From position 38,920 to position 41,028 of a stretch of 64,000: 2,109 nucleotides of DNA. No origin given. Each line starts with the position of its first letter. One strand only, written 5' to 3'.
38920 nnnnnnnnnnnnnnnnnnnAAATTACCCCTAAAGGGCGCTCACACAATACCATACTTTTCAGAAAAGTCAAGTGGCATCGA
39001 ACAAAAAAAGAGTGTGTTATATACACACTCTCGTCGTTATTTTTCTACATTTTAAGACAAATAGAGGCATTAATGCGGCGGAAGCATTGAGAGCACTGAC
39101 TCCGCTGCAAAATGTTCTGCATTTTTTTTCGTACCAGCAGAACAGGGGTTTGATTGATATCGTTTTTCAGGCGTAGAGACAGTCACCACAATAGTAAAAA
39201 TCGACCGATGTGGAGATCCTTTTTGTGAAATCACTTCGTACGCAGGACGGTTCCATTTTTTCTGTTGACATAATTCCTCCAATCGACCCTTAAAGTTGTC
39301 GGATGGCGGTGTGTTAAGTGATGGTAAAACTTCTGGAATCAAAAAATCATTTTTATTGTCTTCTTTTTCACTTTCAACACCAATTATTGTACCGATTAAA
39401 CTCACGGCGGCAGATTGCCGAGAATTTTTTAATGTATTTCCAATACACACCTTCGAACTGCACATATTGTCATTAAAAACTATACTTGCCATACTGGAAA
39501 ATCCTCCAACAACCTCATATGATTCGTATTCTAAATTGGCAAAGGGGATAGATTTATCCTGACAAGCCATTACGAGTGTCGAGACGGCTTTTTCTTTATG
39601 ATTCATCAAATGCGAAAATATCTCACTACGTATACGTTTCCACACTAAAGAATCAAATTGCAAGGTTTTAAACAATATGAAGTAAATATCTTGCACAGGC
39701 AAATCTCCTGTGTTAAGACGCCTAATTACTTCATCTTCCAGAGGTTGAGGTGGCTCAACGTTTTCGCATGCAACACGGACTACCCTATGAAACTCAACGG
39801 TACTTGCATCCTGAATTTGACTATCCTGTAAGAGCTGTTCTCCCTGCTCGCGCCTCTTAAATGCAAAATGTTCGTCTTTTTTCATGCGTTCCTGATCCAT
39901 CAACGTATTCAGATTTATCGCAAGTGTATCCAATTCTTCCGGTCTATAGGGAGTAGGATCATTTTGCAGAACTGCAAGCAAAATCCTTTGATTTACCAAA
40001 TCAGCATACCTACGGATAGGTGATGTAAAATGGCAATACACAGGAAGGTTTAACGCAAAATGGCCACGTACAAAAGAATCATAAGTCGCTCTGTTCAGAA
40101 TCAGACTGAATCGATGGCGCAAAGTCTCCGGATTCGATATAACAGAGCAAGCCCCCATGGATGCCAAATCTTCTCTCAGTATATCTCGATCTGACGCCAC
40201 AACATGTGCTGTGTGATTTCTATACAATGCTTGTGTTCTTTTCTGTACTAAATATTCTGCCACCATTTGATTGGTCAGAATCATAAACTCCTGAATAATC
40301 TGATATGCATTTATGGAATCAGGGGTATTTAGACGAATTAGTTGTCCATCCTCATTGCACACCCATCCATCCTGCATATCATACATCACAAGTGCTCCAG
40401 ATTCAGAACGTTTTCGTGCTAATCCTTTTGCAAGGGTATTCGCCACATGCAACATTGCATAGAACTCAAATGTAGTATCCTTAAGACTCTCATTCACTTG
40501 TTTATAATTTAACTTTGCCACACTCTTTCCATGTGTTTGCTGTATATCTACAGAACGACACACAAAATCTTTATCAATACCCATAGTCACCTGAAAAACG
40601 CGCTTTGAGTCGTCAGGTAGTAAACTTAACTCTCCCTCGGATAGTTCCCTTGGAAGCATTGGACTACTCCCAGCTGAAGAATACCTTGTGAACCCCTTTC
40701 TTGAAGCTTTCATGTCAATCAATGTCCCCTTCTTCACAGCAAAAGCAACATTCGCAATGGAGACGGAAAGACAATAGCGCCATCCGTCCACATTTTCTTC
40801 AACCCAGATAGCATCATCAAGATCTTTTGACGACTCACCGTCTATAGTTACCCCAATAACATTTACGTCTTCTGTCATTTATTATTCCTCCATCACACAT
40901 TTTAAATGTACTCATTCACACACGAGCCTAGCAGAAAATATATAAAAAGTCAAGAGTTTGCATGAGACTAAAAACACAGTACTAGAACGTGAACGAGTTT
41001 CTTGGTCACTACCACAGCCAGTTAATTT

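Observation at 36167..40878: Exoribonuclease and helicase each carrying tandem dsRNA-binding domains: a candidate dsRNA surveillance module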

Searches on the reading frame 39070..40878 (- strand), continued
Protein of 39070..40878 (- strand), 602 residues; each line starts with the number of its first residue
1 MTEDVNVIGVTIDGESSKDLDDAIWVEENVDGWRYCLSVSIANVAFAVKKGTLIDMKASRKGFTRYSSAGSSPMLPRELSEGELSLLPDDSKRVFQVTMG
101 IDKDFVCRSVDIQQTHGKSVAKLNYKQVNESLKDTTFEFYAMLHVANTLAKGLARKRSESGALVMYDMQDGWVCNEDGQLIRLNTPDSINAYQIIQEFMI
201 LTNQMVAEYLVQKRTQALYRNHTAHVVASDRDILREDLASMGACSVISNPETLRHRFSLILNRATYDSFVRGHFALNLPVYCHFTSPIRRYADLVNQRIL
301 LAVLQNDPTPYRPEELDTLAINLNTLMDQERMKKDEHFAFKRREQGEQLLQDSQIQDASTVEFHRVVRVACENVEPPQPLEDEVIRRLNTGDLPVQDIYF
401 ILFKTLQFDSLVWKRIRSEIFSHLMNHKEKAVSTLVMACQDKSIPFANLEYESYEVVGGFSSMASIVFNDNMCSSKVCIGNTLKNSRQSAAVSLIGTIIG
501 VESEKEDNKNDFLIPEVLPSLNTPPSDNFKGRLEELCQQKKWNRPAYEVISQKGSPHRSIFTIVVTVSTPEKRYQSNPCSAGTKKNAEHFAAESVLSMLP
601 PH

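Call 54: search_dna_similar(query=window:39070-40878:-, collection=phages, mode=protein, max_rows=15)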
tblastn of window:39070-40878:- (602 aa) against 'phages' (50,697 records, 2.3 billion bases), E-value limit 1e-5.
Records with a match: 41; places in all: 41; records where one place covers at least 80% of the query: 0.
Best place of each record, by identity: <60% 41.
By first word of the organism name: Bacteriophage 17; Listeria 6; Salmonella 3; Staphylococcus 3; uncultured 3; Enterococcus 2; Lactococcus 2; Acinetobacter 2; Klebsiella 1; Mammaliicoccus 1; and 1 more.
By host as written in the record: - 23; Listeria monocytogenes 6; Homo sapiens 2; Staphylococcus aureus 2; Klebsiella pneumoniae ST16-OXA48 1; Enterococcus faecalis 1; Mammaliicoccus sciuri IVB6228 1; Lactococcus lactis SMQ-562 1; and 4 more.
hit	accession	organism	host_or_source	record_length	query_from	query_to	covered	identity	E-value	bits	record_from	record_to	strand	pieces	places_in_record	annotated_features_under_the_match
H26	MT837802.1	Bacteriophage sp.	human fecal samples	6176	7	383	63%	26.5%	1e-24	115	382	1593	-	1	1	record has no annotation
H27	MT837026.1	Bacteriophage sp.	human fecal samples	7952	10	312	50%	32.7%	2e-25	118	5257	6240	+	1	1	record has no annotation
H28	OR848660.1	Listeria phage LM 4-14-1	Listeria monocytogenes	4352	10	323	52%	30.6%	1e-28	127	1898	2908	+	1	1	record has no annotation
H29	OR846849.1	Listeria phage LM 4-11-1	Listeria monocytogenes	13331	10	323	52%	30.6%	2e-28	127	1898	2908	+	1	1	record has no annotation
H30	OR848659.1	Listeria phage LM 4-14-1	Listeria monocytogenes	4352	10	323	52%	30.6%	4e-28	126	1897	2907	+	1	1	record has no annotation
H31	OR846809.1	Listeria phage LM 4-11-1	Listeria monocytogenes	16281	10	323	52%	30.6%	5e-28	126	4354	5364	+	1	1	record has no annotation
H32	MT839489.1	Bacteriophage sp.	human fecal samples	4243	6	319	52%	29.4%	2e-25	117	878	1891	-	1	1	record has no annotation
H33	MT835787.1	Bacteriophage sp.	human fecal samples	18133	10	336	54%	28.0%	4e-23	110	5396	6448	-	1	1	record has no annotation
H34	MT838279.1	Bacteriophage sp.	human fecal samples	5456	10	319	51%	29.6%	2e-27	124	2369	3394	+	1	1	record has no annotation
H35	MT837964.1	Bacteriophage sp.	human fecal samples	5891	10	319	51%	29.2%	8e-25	115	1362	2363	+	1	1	record has no annotation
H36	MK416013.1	Klebsiella phage ST16-OXA48phi5.1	Klebsiella pneumoniae ST16-OXA48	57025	10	319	51%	29.0%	6e-22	107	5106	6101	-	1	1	exoribonuclease II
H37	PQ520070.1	Enterococcus phage IME_EF3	-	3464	10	306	49%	30.1%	2e-24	114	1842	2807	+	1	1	record has no annotation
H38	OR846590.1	Enterococcus phage Efs 1-1-1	Enterococcus faecalis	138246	10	306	49%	30.1%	3e-24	114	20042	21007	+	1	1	record has no annotation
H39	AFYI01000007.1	Salmonella enterica subsp. enterica serovar Infantis str. ...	Homo sapiens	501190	10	307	50%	29.9%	2e-27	124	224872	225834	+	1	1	ribonuclease R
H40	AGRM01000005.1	Salmonella enterica subsp. houtenae str. ATCC BAA-1581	Homo sapiens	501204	10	307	50%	29.6%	5e-27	123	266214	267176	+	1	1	ribonuclease R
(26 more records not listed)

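Call 55: get_annotated_region(hit=H1, flank=8000)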
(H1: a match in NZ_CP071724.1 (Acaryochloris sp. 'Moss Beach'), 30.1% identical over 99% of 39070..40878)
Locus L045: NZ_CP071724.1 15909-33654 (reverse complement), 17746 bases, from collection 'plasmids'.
description: Acaryochloris sp. 'Moss Beach' plasmid pMB07, complete sequence
organism: Acaryochloris sp. 'Moss Beach' (NCBI taxid 2740837)
taxonomy: Bacteria; Cyanobacteriota; Cyanophyceae; Acaryochloridales; Acaryochloridaceae; Acaryochloris; Acaryochloris sp. 'Moss Beach'
host: -; source: culture,intertidal zone; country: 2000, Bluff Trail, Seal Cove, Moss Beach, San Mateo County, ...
typing (MOB-suite, as given by PLSDB): non-mobilizable
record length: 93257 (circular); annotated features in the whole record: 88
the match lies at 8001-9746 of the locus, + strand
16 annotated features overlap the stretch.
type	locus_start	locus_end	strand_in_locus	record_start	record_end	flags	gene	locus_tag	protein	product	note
CDS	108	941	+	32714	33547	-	-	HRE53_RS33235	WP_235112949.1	Rpn family recombination-promoting nuclease/putative transposase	-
CDS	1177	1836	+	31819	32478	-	-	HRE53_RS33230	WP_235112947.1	Uma2 family endonuclease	-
CDS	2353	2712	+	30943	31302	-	-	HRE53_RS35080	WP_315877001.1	hypothetical protein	-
CDS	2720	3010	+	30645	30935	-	-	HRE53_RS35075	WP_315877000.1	hypothetical protein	-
CDS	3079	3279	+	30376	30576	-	-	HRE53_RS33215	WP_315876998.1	type II toxin-antitoxin system HicA family toxin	-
CDS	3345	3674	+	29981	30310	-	-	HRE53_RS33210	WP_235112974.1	type II toxin-antitoxin system HicB family antitoxin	-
CDS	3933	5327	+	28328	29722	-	-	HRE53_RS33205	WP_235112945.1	hypothetical protein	-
CDS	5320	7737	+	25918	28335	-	-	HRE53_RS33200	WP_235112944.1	hypothetical protein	-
CDS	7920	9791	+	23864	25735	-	-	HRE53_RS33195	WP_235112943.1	RNB domain-containing ribonuclease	-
CDS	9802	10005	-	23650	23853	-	-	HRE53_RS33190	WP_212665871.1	hypothetical protein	-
CDS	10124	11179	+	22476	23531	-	recA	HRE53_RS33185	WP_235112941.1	recombinase RecA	GO:0006310 - DNA recombination [Evidence IEA]; GO:0006281 - DNA repair [Evidence IEA]; GO:0009432 - SOS response ...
CDS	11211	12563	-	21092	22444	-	-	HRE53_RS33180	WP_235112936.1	ISKra4 family transposase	-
CDS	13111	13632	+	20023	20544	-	-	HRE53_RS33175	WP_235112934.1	AraC family transcriptional regulator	-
CDS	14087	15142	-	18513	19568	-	-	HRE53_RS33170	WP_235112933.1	hypothetical protein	-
CDS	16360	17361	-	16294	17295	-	-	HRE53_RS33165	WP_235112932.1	hypothetical protein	-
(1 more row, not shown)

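Call 56: get_annotated_region(hit=H16, flank=8000)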
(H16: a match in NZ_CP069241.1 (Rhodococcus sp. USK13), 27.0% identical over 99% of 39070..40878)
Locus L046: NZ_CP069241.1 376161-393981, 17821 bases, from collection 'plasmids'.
description: Rhodococcus sp. USK13 plasmid pUSK13_1, complete sequence
organism: Rhodococcus sp. USK13 (NCBI taxid 2806442)
taxonomy: Bacteria; Actinomycetota; Actinomycetes; Mycobacteriales; Nocardiaceae; Rhodococcus; Rhodococcus sp. USK13
host: -; source: cell culture,Sand; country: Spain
typing (MOB-suite, as given by PLSDB): mobilizable; relaxase MOBP,MOBP
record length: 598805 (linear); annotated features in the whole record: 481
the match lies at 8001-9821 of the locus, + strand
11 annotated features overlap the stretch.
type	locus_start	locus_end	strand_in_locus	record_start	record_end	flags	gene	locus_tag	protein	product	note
CDS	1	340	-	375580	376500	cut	-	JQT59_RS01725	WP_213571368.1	ParA family protein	-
CDS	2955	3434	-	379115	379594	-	-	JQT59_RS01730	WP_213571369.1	helicase associated domain-containing protein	-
CDS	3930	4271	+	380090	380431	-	-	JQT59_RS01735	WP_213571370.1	Lsr2 family protein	-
CDS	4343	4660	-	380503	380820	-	mihF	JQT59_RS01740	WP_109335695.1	integration host factor, actinobacterial type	-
CDS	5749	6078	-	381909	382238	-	-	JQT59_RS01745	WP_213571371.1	hypothetical protein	-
CDS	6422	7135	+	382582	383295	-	-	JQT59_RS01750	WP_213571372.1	HNH endonuclease family protein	-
CDS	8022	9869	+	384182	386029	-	-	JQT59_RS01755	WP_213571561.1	RNB domain-containing ribonuclease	-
CDS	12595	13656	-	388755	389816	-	-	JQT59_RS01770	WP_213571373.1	tyrosine-type recombinase/integrase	GO:0015074 - DNA integration [Evidence IEA]; GO:0006310 - DNA recombination [Evidence IEA]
CDS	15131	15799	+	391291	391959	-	-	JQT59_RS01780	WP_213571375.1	PAS and ANTAR domain-containing protein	-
CDS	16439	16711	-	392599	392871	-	-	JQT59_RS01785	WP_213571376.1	WGxxGxxG family protein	-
CDS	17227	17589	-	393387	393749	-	-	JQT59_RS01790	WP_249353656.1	MerR family transcriptional regulator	GO:0006355 - regulation of DNA-templated transcription [Evidence IEA]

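Call 57: get_annotated_region(hit=H14, flank=8000)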
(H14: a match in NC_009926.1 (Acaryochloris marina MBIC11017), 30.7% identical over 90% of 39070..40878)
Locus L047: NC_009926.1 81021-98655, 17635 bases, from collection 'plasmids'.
description: Acaryochloris marina MBIC11017 plasmid pREB1, complete sequence
organism: Acaryochloris marina MBIC11017 (NCBI taxid 329726)
taxonomy: Bacteria; Cyanobacteriota; Cyanophyceae; Acaryochloridales; Acaryochloridaceae; Acaryochloris; Acaryochloris marina; Acaryochloris marina MBIC11017
host: -; source: -; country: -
typing (MOB-suite, as given by PLSDB): conjugative; replicon rep_cluster_1522; relaxase MOBF; mating-pair formation MPF_T
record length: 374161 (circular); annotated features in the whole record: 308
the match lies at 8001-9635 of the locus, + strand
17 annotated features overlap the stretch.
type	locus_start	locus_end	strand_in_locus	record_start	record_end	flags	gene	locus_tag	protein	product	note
CDS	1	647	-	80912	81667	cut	-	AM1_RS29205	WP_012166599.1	hypothetical protein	-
CDS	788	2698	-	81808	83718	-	-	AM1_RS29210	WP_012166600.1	PBP1A family penicillin-binding protein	-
CDS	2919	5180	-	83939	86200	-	-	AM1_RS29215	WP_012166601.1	ATP-dependent RecD-like DNA helicase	-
CDS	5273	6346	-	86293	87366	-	recA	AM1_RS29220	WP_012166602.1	recombinase RecA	GO:0006310 - DNA recombination [Evidence IEA]; GO:0006281 - DNA repair [Evidence IEA]; GO:0009432 - SOS response ...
CDS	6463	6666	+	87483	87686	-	-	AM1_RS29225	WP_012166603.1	hypothetical protein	-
CDS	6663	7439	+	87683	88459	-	-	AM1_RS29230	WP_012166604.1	GNAT family N-acetyltransferase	-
CDS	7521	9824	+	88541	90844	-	-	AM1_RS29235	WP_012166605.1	RNB domain-containing ribonuclease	-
CDS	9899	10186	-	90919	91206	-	-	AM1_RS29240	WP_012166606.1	RNA-binding protein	-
CDS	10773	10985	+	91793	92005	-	-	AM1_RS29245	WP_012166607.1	DUF2811 domain-containing protein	-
CDS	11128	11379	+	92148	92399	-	-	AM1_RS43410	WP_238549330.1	hypothetical protein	-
CDS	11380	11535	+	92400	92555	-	-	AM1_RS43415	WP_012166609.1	hypothetical protein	-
CDS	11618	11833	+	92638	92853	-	-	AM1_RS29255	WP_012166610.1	DUF2949 domain-containing protein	-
CDS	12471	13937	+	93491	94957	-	-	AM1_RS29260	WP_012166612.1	hypothetical protein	-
CDS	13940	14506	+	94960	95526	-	-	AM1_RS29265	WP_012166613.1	prepilin-type N-terminal cleavage/methylation domain-containing protein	-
CDS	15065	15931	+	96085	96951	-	-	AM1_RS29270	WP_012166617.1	hypothetical protein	-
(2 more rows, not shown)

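Call 58: search_protein_families(library=pfam, proteins=[L045:3933-5327:+, L045:5320-7737:+, L045:7920-9791:+, L046:8022-9869:+, L047:7521-9824:+], max_evalue=0.01)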
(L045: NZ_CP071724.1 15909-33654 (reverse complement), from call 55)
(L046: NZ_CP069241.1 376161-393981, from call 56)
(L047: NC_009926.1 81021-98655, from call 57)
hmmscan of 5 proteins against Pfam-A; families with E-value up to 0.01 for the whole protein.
L045:3933-5327:+ (464 aa): 1 family
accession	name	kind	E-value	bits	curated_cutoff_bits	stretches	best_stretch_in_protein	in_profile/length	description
PF09925.14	DUF2157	-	0.0017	18.5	32.4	1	110-219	34-141/146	Predicted membrane protein (DUF2157)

L045:5320-7737:+ (805 aa): 0 families

L045:7920-9791:+ (623 aa): 3 families
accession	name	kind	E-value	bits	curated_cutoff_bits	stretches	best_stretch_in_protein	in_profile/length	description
PF00773.25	RNB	-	3e-72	244.1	29.3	1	30-319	8-326/326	RNB domain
PF00035.32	dsrm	-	7e-10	39.8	23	1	547-609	3-66/66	Double-stranded RNA binding motif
PF14709.13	DND1_DSRM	-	0.0027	18.4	25.7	0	547-609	5-79/80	double strand RNA binding domain from DEAD END PROTEIN 1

L046:8022-9869:+ (615 aa): 2 families
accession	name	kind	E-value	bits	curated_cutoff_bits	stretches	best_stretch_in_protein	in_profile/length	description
PF00773.25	RNB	-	5.3e-44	151.2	29.3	1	2-293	12-324/326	RNB domain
PF00035.32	dsrm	-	1.1e-10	42.4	23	1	560-601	21-63/66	Double-stranded RNA binding motif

L047:7521-9824:+ (767 aa): 3 families
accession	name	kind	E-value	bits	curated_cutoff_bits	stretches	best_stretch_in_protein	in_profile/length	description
PF00773.25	RNB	-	1.9e-69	234.9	29.3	1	165-447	10-325/326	RNB domain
PF00035.32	dsrm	-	2.1e-05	25.4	23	1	691-751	5-66/66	Double-stranded RNA binding motif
PF03368.19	Dicer_dimer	-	0.0085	16.5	23.7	0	693-755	7-76/89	Dicer dimerisation domain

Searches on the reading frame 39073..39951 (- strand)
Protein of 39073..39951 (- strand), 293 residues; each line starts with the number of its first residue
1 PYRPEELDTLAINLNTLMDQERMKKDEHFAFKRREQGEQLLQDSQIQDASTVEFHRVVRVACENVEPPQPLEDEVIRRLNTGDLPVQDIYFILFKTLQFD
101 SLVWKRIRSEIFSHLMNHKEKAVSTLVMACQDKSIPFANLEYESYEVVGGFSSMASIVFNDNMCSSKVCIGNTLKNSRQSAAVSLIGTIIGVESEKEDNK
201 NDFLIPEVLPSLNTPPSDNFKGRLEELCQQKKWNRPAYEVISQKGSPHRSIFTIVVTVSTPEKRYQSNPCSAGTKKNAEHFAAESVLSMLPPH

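Call 39: predict_structure(alignment_id=A4)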
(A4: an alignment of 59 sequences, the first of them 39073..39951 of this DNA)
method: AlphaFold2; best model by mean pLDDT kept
length: 293 residues; sequences in the alignment: 59
mean_pLDDT: 92.2   pTM: 0.73
mean pLDDT of the five models: 92.2, 91.5, 91.4, 91.0, 90.6
residues with pLDDT >= 90: 250; 70-90: 19; 50-70: 16; < 50: 8
segments of 3 or more residues with pLDDT < 50: 198-202
pLDDT, mean of each block of 10 residues (from residue 1): 94 98 97 97 95 98 96 98 98 97 97 97 97 93 93 94 94 97 97 65 51 72 97 98 88 96 96 94 96 77
secondary structure, 60 per line:
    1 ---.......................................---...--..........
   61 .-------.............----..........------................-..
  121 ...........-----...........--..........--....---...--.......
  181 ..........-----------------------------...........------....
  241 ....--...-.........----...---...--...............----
elements in order: H4-42 H51-61 H69-81 H86-95 H102-117 H119-131 E137-147 E150-159 E162-165 E169-171 H174-190 H220-230 E237-244 E251-259 E264-266 E270-272 H275-289

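Call 46: fold_search(model_id=the predicted structure, library=pdb)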
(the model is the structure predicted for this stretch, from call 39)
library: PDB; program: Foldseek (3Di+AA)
matches with E <= 10: 846; with E <= 0.001: 32
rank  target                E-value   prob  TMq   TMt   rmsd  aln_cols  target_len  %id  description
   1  7zpk_C                3.5e-07  1.00  0.21  0.26  11.1       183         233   19  Mammalian Dicer in the "pre-dicing state" with pre-miR-15a substrate and TARBP2 subunit (released 2022-11-16)
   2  9kbz_A                1.9e-06  1.00  0.21  0.05  30.7       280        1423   17  Cryo-EM structure of DCL4-DRB4CTD-dsRNA complex (released 2026-02-18)
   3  5n8l_MODEL_1_A        3.5e-06  1.00  0.24  0.40  13.4       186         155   18  Structure of TRBP dsRBD 1 and 2 in complex with a 19 bp siRNA (Complex B) (released 2018-02-21)
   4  8dfv_K                4.5e-06  1.00  0.22  0.25  13.1       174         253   24  Structural Basis of MicroRNA Biogenesis by Dicer-1 and Its Partner Protein Loqs-PB - complex IIa (released 2022-11-16)
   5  7v6c_B                7.2e-06  1.00  0.24  0.27  13.0       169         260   17  Structure of the Dicer-2-R2D2 heterodimer bound to small RNA duplex (released 2022-03-23)
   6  8dg5_K                1.2e-05  1.00  0.20  0.23  13.5       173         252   21  Structural Basis of MicroRNA Biogenesis by Dicer-1 and Its Partner Protein Loqs-PB - complex IIb (released 2022-11-16)
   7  5dv7_C                1.3e-05  1.00  0.19  0.37  14.8       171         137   20  Crystal Structure of NF90 tandem dsRBDs with dsRNA (released 2016-01-13)
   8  2n3f_MODEL_1_A        1.5e-05  1.00  0.20  0.35  17.6       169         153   18  Solution structure of both dsRBDs of DRB4 along with linker (viz. DRB4(1-153)) (released 2016-09-07)
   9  7vg2_A                2.5e-05  1.00  0.22  0.08  19.0       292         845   15  Cryo-EM structure of Arabidopsis DCL3 in complex with a 40-bp RNA (released 2021-10-27)
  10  5ztm_B                2.7e-05  1.00  0.23  0.39  16.2       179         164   16  Crystal structure of MLE dsRBDs in complex with roX2 (R2H1) (released 2019-03-06)
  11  8dga_K                5.2e-05  1.00  0.20  0.31  41.7       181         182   19  Structural Basis of MicroRNA Biogenesis by Dicer-1 and Its Partner Protein Loqs-PB - complex IV (released 2022-11-16)
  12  2nug_B                1.3e-04  1.00  0.20  0.27  18.8       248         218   14  Crystal structure of RNase III from Aquifex aeolicus complexed with ds-RNA at 1.7-Angstrom Resolution (released 2007-11-20)
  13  2nug_A                1.4e-04  1.00  0.21  0.28  18.6       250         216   15  Crystal structure of RNase III from Aquifex aeolicus complexed with ds-RNA at 1.7-Angstrom Resolution (released 2007-11-20)
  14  1di2_A                1.6e-04  1.00  0.21  0.81   2.2        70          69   36  CRYSTAL STRUCTURE OF A DSRNA-BINDING DOMAIN COMPLEXED WITH DSRNA: MOLECULAR BASIS OF DOUBLE-STRANDED RNA-PROTEIN INTER (released 1999-12-02)
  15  8dg7_K                1.9e-04  1.00  0.20  0.31  43.6       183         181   20  Structural Basis of MicroRNA Biogenesis by Dicer-1 and Its Partner Protein Loqs-PB - complex III (released 2022-11-16)
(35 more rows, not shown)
